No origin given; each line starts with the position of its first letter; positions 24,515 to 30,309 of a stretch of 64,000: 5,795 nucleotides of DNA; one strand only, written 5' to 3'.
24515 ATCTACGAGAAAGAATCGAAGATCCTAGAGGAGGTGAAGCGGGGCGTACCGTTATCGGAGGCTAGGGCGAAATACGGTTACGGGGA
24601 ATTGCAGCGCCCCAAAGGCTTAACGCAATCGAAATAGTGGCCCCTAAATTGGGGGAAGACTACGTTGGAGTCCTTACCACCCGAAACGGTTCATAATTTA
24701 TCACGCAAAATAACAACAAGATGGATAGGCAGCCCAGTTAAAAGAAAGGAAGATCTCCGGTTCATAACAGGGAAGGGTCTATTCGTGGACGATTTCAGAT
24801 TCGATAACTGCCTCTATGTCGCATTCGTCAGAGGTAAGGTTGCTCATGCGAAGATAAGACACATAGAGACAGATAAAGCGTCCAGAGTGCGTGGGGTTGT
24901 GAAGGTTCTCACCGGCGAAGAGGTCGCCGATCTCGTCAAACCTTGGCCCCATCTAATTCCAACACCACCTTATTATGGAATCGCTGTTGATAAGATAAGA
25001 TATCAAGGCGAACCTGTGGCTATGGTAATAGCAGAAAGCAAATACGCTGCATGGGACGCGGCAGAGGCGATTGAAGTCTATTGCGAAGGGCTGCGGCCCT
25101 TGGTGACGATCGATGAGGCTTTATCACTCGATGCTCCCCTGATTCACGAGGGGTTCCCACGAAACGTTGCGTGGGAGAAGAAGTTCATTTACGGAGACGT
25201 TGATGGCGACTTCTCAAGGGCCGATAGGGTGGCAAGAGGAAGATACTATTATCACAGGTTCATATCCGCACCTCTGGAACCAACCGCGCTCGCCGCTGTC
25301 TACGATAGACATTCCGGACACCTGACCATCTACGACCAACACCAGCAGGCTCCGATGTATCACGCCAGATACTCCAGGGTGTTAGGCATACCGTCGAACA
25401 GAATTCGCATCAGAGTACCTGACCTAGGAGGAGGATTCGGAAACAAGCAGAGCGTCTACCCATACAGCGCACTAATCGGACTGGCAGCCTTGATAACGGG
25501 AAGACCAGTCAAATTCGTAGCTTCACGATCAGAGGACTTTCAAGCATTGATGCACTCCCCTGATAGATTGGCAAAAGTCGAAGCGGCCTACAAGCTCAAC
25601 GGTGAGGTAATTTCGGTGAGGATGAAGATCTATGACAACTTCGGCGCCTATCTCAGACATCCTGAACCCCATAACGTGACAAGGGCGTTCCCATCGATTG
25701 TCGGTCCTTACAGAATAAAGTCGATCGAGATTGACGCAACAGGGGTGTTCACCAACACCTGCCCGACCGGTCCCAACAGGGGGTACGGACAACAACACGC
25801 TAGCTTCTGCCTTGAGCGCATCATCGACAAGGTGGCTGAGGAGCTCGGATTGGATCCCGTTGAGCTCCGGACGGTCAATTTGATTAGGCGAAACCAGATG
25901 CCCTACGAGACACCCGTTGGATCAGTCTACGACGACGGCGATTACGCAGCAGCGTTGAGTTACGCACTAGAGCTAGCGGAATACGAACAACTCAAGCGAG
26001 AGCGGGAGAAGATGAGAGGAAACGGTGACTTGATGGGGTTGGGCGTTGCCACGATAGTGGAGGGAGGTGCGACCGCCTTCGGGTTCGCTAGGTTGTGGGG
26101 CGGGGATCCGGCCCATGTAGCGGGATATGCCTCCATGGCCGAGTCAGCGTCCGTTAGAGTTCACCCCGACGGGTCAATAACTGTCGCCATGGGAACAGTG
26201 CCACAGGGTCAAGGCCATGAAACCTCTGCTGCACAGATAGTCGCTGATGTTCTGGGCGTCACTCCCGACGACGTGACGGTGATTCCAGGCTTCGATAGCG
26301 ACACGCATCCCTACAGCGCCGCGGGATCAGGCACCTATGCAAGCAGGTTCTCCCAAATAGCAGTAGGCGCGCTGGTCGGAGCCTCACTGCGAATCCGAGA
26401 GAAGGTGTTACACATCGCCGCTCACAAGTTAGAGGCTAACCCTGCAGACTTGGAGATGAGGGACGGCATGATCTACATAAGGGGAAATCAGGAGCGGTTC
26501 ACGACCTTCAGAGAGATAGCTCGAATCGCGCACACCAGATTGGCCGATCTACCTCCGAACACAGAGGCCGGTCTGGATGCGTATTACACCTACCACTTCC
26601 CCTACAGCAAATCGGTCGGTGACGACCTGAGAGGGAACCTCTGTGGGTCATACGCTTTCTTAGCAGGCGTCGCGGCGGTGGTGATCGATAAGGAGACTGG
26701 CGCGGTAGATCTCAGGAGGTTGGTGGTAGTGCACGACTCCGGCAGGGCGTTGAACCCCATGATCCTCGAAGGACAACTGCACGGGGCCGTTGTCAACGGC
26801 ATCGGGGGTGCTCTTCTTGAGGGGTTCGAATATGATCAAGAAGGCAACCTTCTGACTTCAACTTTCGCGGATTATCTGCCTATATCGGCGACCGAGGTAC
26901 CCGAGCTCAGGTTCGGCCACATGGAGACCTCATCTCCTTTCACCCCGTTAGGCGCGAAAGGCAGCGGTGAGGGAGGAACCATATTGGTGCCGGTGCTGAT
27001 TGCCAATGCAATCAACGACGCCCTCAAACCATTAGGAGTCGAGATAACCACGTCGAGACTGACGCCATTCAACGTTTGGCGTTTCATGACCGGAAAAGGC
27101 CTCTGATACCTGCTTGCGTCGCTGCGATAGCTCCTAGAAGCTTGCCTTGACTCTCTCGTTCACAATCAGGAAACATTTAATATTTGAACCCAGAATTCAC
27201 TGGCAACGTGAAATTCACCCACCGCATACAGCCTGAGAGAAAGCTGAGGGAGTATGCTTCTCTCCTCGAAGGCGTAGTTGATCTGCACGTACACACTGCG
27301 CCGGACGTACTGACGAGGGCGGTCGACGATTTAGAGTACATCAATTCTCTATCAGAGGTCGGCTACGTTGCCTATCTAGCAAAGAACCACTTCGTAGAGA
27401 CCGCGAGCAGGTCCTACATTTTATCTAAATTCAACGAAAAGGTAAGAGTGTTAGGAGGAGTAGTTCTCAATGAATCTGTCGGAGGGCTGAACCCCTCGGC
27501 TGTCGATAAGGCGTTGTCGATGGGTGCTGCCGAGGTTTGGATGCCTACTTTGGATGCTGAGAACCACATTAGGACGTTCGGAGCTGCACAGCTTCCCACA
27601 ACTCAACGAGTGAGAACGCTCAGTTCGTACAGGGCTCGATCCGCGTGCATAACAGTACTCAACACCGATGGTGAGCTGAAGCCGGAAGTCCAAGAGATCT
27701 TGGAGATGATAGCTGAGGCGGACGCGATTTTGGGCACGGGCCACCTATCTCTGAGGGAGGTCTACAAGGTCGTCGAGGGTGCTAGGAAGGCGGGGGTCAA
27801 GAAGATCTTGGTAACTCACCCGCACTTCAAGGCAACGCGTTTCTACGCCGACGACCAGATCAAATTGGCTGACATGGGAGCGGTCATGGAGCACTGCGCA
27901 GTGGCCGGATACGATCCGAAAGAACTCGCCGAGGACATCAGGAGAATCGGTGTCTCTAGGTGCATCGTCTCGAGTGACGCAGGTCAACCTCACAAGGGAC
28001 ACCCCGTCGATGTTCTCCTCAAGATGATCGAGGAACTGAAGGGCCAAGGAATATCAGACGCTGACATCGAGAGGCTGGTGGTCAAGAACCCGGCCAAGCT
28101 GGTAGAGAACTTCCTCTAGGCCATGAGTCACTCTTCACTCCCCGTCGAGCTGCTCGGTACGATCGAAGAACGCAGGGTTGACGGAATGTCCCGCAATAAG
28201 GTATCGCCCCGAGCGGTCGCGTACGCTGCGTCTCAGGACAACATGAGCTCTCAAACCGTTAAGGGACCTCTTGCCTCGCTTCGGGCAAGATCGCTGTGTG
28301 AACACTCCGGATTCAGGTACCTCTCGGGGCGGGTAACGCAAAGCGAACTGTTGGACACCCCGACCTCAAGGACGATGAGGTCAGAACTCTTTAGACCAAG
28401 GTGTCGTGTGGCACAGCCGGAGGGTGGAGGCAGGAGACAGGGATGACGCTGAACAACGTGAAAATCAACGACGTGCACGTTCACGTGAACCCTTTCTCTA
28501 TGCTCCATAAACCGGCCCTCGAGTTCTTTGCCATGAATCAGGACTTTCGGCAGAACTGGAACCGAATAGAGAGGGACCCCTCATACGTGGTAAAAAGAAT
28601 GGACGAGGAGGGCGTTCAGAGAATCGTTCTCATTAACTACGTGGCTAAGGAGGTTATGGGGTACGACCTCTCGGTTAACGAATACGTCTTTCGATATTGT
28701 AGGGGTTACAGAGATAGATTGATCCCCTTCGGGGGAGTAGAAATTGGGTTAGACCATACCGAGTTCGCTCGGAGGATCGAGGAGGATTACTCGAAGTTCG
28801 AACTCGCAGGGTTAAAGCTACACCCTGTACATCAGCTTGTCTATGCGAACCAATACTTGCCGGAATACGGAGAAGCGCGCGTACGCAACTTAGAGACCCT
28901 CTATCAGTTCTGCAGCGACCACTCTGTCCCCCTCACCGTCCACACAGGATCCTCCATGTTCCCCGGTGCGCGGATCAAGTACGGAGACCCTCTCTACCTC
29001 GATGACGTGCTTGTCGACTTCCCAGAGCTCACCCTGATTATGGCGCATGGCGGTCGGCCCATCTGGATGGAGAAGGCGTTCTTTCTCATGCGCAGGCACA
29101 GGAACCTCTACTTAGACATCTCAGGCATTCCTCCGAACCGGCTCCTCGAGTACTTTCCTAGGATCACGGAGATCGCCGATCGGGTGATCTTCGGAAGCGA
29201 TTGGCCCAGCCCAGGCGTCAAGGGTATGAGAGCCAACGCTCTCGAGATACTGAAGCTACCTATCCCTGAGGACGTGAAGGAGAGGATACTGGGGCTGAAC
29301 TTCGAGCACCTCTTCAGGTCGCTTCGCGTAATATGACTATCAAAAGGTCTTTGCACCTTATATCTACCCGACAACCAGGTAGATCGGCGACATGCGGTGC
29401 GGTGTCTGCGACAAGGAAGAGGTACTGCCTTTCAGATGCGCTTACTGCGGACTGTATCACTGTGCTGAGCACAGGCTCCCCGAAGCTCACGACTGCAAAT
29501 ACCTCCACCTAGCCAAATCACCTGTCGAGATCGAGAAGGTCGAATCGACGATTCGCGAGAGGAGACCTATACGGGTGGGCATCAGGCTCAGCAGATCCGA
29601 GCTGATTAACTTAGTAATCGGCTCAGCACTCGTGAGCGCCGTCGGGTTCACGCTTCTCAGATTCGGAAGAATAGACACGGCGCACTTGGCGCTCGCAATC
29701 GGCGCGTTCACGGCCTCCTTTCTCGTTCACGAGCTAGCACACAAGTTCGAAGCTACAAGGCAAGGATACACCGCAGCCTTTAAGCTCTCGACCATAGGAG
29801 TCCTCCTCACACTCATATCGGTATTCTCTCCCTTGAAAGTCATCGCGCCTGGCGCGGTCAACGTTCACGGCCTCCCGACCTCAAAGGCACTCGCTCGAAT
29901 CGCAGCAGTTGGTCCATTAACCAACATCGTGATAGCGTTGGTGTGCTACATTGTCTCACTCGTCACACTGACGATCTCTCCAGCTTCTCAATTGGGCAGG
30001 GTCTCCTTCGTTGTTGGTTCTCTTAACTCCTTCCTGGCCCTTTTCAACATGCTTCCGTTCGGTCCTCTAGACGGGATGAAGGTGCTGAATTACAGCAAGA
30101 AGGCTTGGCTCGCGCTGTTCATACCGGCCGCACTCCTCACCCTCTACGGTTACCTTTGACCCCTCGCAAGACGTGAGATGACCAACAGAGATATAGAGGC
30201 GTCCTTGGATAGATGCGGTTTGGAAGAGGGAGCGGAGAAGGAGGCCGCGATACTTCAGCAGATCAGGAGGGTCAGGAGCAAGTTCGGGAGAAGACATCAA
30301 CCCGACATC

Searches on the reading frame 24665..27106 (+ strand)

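Call 52: search_protein_families(library=pfam, proteins=[window:24665-27106:+], max_evalue=0.000001)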
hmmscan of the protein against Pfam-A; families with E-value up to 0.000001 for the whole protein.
window:24665-27106:+ (813 aa): 3 families
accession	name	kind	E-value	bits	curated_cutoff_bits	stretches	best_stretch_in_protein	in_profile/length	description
PF20256.3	MoCoBD_2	-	1.7e-75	254.6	27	1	434-746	2-283/283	Molybdopterin cofactor-binding domain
PF02738.23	MoCoBD_1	-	2.5e-70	236.8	27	1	160-406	1-244/244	Molybdopterin cofactor-binding domain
PF01315.27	Ald_Xan_dh_C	-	4.9e-23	82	31.3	1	35-138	1-104/110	Aldehyde oxidase and xanthine dehydrogenase, a/b hammerhead domain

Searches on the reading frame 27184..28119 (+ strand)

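Call 52: search_protein_families(library=pfam, proteins=[window:27184-28119:+], max_evalue=0.000001)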
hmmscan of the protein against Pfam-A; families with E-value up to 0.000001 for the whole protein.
window:27184-28119:+ (311 aa): 1 family
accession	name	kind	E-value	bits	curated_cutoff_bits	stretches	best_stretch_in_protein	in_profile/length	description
PF19799.5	DUF6282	-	2.5e-68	230.1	26.8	1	30-236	1-196/196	Family of unknown function (DUF6282)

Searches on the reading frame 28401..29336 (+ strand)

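Call 52: search_protein_families(library=pfam, proteins=[window:28401-29336:+], max_evalue=0.000001)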
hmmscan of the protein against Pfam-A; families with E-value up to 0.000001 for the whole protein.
window:28401-29336:+ (311 aa): 1 family
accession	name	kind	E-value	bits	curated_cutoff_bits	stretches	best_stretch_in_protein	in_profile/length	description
PF04909.20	Amidohydro_2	-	3.3e-33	116.1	26.4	1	24-305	2-287/289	Amidohydrolase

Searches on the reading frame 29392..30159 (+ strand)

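Call 53: search_protein_families(library=pfam, proteins=[window:29392-30159:+], max_evalue=0.000001)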
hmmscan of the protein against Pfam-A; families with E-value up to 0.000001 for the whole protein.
window:29392-30159:+ (255 aa): 2 families
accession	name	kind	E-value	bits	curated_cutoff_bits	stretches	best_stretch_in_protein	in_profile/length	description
PF02163.28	Peptidase_M50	-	6.8e-11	42.4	27.2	0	103-193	3-104/221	Peptidase family M50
PF01428.23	zf-AN1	-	2.3e-09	37.7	27.9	1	3-38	1-38/40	AN1-like Zinc finger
